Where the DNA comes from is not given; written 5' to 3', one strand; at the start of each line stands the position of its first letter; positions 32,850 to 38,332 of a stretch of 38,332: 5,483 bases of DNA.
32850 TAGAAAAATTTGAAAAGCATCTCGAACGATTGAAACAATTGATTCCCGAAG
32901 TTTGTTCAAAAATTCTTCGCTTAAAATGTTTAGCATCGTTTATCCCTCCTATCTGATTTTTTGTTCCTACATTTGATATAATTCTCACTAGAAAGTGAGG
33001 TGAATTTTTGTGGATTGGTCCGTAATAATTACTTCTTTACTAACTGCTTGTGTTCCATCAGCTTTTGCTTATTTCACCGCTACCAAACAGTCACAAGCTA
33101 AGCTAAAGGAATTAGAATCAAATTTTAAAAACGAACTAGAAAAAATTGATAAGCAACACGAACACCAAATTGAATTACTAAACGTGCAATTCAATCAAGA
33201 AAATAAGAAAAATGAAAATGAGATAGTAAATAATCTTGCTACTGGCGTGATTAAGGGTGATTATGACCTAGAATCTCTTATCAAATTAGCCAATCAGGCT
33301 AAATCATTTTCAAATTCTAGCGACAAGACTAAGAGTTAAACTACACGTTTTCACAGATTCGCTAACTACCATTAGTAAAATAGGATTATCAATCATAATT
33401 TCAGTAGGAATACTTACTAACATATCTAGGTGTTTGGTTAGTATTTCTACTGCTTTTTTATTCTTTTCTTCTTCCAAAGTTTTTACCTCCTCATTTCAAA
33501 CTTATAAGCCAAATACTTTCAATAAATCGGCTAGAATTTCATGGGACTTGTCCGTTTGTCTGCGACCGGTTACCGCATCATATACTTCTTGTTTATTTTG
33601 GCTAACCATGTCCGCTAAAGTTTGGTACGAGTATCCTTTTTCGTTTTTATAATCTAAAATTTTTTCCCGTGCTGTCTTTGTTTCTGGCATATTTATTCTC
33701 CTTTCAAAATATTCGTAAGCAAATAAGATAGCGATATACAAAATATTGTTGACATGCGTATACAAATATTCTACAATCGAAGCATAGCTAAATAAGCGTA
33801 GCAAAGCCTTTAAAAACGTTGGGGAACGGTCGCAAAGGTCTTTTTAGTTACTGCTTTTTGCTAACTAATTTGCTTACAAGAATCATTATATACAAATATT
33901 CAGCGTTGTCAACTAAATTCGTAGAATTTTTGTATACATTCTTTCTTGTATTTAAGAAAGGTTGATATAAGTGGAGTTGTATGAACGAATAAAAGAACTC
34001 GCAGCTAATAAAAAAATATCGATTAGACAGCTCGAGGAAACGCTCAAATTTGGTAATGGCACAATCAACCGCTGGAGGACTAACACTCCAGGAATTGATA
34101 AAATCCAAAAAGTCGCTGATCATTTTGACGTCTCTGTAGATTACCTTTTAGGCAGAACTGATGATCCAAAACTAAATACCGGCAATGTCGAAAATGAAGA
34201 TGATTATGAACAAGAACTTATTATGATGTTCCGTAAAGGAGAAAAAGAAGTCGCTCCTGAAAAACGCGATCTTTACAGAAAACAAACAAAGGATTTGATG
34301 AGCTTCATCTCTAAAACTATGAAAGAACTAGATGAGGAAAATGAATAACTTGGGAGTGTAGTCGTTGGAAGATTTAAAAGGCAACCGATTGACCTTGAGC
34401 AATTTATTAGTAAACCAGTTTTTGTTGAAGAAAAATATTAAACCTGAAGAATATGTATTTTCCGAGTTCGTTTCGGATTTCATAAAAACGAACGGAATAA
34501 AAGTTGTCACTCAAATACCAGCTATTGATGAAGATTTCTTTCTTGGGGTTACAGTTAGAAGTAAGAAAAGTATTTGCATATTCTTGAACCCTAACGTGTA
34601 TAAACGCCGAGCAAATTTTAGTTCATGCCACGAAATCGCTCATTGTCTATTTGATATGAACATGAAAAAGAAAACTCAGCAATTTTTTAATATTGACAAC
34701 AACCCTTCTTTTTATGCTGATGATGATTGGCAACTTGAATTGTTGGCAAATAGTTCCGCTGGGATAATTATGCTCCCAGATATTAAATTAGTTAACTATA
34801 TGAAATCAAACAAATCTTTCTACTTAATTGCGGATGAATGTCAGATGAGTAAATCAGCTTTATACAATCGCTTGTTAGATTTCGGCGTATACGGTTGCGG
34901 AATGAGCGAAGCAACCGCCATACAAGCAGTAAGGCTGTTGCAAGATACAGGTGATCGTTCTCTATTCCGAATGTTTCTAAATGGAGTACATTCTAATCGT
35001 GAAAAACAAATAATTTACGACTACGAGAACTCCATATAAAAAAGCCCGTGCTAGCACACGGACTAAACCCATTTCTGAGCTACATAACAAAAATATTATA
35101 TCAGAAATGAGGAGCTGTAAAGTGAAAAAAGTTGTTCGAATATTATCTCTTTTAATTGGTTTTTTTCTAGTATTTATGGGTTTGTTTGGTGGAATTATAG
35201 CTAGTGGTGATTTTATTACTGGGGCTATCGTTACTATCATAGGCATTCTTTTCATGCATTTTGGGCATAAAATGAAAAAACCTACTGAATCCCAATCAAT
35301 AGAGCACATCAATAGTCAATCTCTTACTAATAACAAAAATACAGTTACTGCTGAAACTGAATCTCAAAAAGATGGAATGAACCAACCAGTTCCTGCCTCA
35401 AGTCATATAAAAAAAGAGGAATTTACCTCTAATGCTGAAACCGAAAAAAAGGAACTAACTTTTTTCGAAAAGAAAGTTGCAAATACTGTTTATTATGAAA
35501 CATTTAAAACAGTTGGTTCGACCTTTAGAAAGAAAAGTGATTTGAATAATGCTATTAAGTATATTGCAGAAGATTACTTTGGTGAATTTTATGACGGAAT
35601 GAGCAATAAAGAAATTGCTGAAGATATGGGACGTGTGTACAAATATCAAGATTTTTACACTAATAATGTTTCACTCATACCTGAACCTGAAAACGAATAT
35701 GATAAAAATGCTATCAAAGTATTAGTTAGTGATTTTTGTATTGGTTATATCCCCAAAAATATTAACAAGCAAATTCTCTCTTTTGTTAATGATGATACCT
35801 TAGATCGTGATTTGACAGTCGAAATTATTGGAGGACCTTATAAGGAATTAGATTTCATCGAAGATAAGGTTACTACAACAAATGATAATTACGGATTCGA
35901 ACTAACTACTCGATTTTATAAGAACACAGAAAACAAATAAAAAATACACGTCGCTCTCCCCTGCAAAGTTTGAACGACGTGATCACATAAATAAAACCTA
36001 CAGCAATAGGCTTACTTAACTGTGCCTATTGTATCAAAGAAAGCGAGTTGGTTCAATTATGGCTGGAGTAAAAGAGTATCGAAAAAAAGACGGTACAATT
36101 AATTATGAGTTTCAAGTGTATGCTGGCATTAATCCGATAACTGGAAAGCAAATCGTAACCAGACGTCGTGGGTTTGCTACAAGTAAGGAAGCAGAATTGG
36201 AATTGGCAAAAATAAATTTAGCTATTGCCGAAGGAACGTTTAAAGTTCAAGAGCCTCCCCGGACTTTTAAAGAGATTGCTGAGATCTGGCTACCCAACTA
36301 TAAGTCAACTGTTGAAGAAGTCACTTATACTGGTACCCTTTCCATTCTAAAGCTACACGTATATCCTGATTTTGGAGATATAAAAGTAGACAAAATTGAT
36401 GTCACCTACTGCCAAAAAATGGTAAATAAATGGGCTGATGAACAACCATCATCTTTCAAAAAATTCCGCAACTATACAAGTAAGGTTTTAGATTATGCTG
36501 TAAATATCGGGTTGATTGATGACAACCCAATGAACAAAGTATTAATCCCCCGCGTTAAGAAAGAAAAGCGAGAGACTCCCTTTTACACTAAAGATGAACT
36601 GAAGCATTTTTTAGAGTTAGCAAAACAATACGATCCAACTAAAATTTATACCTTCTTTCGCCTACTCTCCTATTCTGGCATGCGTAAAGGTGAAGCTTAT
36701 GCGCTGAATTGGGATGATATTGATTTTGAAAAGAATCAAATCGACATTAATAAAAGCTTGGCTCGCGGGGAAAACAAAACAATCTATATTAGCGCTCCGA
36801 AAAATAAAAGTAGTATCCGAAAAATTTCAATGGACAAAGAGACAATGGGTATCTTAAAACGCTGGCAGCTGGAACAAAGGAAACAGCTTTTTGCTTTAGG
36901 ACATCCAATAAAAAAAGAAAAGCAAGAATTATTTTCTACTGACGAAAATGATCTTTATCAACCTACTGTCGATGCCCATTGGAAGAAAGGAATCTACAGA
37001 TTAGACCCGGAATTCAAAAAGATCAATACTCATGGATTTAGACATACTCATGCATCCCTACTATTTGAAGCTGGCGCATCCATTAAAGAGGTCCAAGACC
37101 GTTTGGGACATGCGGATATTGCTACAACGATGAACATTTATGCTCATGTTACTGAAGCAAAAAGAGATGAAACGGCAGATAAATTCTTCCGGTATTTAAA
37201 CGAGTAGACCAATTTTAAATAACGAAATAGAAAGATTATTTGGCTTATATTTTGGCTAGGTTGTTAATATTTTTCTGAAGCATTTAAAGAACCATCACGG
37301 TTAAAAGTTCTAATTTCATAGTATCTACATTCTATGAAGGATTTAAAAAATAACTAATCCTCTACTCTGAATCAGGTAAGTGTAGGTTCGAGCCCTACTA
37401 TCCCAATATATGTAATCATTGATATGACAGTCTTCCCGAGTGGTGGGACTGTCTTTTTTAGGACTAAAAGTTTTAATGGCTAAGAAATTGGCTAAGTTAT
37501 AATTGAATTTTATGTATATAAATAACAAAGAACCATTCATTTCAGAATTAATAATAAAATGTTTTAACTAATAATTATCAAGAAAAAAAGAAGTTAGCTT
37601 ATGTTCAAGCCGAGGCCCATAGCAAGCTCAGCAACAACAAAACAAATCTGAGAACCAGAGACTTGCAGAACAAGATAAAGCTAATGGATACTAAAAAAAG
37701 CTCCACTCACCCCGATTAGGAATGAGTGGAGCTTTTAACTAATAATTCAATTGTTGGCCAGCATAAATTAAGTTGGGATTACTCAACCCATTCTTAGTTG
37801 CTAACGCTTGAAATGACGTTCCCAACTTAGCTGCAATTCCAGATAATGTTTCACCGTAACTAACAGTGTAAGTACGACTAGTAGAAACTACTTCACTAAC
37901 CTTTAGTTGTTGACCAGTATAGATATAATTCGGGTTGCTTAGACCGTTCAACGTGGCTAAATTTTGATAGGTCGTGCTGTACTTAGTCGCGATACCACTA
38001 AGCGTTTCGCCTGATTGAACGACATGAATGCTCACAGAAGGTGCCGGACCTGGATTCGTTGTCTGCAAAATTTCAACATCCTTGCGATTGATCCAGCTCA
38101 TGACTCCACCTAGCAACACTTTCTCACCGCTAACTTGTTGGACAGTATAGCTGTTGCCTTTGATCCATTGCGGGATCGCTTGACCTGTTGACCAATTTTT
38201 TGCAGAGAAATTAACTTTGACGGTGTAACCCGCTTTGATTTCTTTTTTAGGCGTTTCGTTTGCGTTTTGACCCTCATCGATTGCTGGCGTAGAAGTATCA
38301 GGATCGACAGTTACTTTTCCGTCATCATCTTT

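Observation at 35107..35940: Membrane-tethered HIRAN-domain protein in the superinfection-exclusion position between immA and int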

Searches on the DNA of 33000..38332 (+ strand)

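Call 8: search_dna_similar(query=window:33000-38332:+, collection=phages, mode=near, max_rows=20)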
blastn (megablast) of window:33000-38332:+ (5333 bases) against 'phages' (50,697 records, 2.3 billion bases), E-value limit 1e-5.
No match.

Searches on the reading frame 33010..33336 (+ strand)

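Call 3: search_protein_families(library=pfam, proteins=[window:33010-33336:+], max_evalue=1)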
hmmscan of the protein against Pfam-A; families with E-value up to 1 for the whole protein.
window:33010-33336:+ (109 aa): 3 families
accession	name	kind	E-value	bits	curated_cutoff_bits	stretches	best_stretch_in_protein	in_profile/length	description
PF03820.22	SFXNs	-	0.02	14.2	22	1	5-50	267-310/319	Sideroflexins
PF23442.1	DUF7125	-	0.087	12.4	29.1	1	54-96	153-195/207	Family of unknown function (DUF7125)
PF07350.19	Gig2-like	-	0.14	11.3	27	1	25-108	21-106/408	Gig2-like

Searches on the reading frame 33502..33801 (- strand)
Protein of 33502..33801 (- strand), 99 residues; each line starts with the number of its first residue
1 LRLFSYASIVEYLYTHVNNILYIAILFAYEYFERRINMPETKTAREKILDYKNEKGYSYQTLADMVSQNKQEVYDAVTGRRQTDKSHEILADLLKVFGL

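Call 3: search_protein_families(library=pfam, proteins=[window:33502-33801:-], max_evalue=1)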
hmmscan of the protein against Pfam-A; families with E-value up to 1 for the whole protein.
window:33502-33801:- (99 aa): 3 families
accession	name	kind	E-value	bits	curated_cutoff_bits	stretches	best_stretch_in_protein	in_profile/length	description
PF21476.4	PF0610-like_N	-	0.045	14.4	33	1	43-77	1-35/50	PF0610-like, N-terminal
PF23275.1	TPR_23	-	0.057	13.7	27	1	52-95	175-218/234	ESX-1 secretion-associated protein EspA-like, TPR repeats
PF19066.5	P9_TM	-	0.33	11.2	25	1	2-27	35-60/69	Minor capsid protein P9 transmembrane helices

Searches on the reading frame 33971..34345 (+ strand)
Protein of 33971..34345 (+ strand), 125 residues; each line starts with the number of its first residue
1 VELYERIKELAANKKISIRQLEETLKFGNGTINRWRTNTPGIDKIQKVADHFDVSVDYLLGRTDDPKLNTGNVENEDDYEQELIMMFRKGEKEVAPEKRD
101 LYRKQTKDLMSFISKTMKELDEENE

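Call 3: search_protein_families(library=pfam, proteins=[window:33971-34345:+], max_evalue=1)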
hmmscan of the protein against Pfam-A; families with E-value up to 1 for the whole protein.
window:33971-34345:+ (125 aa): 6 families
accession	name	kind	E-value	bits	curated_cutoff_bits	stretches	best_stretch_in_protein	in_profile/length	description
PF12844.13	HTH_19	-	3.2e-06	27.4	30.2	1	4-60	1-59/64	Helix-turn-helix domain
PF13443.12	HTH_26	-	3.5e-06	27.6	22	1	6-64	1-62/63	Cro/C1-type HTH DNA-binding domain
PF01381.28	HTH_3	-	9.8e-06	26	23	1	7-59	1-55/55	Helix-turn-helix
PF24028.1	DUF7339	-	0.0044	17.5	27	1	2-36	5-39/115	Domain of unknown function (DUF7339)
PF08667.16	BetR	-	0.022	15.3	21.6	1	42-75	51-84/148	BetR domain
PF20990.2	DUF2207_C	-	0.2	11.8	33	1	9-108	37-133/247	Predicted membrane protein (DUF2207) C-terminal domain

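Call 4: search_protein_families(library=phrogs, proteins=[window:33971-34345:+], max_evalue=0.1)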
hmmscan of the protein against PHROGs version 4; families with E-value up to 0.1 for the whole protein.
window:33971-34345:+ (125 aa): 12 families
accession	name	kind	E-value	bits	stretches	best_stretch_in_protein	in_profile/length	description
phrog_8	-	transcription regulation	9.9e-26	92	1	1-89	75-159/346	transcriptional regulator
phrog_18248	-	transcription regulation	3.2e-15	57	1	1-60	1-60/264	transcriptional regulator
phrog_4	-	transcription regulation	2.4e-10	41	1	1-70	135-202/400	transcriptional repressor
phrog_3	-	transcription regulation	3.5e-08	34.6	1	1-86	87-168/430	transcriptional repressor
phrog_1994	-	DNA, RNA and nucleotide metabolism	5e-07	30.8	1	5-65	2-64/170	DNA binding protein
phrog_3037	-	transcription regulation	1.9e-06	28.8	1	5-98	29-92/189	transcriptional repressor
phrog_34939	-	unknown function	0.00015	22.5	1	5-67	12-77/280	-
phrog_2967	-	transcription regulation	0.00023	21.8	1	2-65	10-75/225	transcriptional regulator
phrog_2439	-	transcription regulation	0.0011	18.9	1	5-108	10-107/367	transcriptional regulator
phrog_7396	-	unknown function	0.006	17.3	1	39-70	57-88/227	-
phrog_1415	-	unknown function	0.0084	17.3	1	2-37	5-40/115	-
phrog_4779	-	transcription regulation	0.067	14.7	0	1-47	1-51/98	transcriptional regulator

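Call 5: search_protein_families(library=padloc, proteins=[window:33971-34345:+], max_evalue=1)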
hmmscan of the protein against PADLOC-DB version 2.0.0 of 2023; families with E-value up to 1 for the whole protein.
window:33971-34345:+ (125 aa): 5 families
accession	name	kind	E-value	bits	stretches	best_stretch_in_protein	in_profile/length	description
PDLC04142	capH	-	3.8e-09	35.5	1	5-107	9-96/103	capH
PDLC03954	RmrA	-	0.00017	18.6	1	5-70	13-80/380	-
PDLC03951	RmrA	-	0.0039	14.2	1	5-63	11-71/400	-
PDLC04775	PDC-M69A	-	0.0092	14.5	1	41-66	48-73/113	-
PDLC02926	HTH_VI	-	0.012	13.9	1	37-60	38-61/92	-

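Call 6: search_protein_families(library=ncbifam, proteins=[window:33971-34345:+], max_evalue=1)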
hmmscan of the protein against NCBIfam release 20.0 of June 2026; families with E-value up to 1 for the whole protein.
window:33971-34345:+ (125 aa): 3 families
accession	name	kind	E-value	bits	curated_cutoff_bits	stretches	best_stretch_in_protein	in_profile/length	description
NF041951.1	phage_RstR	subfamily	3.9e-08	33.5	80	1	1-72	1-80/108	RstR family transcriptional repressor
NF001379.0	PRK00279.1-1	equivalog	0.0048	16.3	268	1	60-121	129-190/216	adenylate kinase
NF045630.1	monooxsub_HsaB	equivalog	0.17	11.7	230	1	34-118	99-182/186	3-hydroxy-9,10-secoandrosta-1,3,5(10)-triene-9,17-dione monooxygenase reductase subunit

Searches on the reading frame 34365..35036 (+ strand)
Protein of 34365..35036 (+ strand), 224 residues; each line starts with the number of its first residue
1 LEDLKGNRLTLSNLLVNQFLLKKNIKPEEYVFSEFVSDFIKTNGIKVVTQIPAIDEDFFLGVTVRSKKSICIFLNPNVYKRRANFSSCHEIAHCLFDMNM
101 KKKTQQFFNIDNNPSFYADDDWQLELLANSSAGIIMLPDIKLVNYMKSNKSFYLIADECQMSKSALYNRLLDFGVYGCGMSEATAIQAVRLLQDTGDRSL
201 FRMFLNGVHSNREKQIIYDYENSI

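Call 3: search_protein_families(library=pfam, proteins=[window:34365-35036:+], max_evalue=1)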
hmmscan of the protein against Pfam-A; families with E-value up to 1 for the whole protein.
window:34365-35036:+ (224 aa): 1 family
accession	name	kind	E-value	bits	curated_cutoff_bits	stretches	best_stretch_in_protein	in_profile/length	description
PF06114.19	Peptidase_M78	-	1.3e-06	28.7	22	1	64-170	26-122/123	IrrE N-terminal-like domain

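Call 4: search_protein_families(library=phrogs, proteins=[window:34365-35036:+], max_evalue=0.1)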
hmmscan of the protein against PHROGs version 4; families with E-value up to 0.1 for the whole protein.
window:34365-35036:+ (224 aa): 5 families
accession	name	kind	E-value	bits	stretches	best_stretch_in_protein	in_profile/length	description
phrog_1516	-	unknown function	5.4e-67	226.7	1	2-224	5-227/227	-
phrog_87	-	other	2.5e-07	31.6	1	39-173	46-164/227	metallo-protease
phrog_1914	-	unknown function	4.8e-07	30.7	1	50-172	60-176/222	-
phrog_2439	-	transcription regulation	9e-07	29.1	1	39-174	154-281/367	transcriptional regulator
phrog_10182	-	unknown function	0.071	14.4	0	22-46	5-29/57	-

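Call 5: search_protein_families(library=padloc, proteins=[window:34365-35036:+], max_evalue=1)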
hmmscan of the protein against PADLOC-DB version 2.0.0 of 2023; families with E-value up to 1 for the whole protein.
window:34365-35036:+ (224 aa): 3 families
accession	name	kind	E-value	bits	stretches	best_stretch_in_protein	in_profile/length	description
PDLC04141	capP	-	1.1e-10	39.5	1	55-176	39-156/242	capP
PDLC04776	PDC-M69B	-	1.7e-05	22.7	1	49-148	48-140/272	-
PDLC03946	RmrA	-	0.03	11.1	1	68-113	175-211/357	-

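Call 6: search_protein_families(library=ncbifam, proteins=[window:34365-35036:+], max_evalue=1)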
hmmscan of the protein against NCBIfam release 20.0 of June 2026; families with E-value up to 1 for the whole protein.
window:34365-35036:+ (224 aa): 0 families
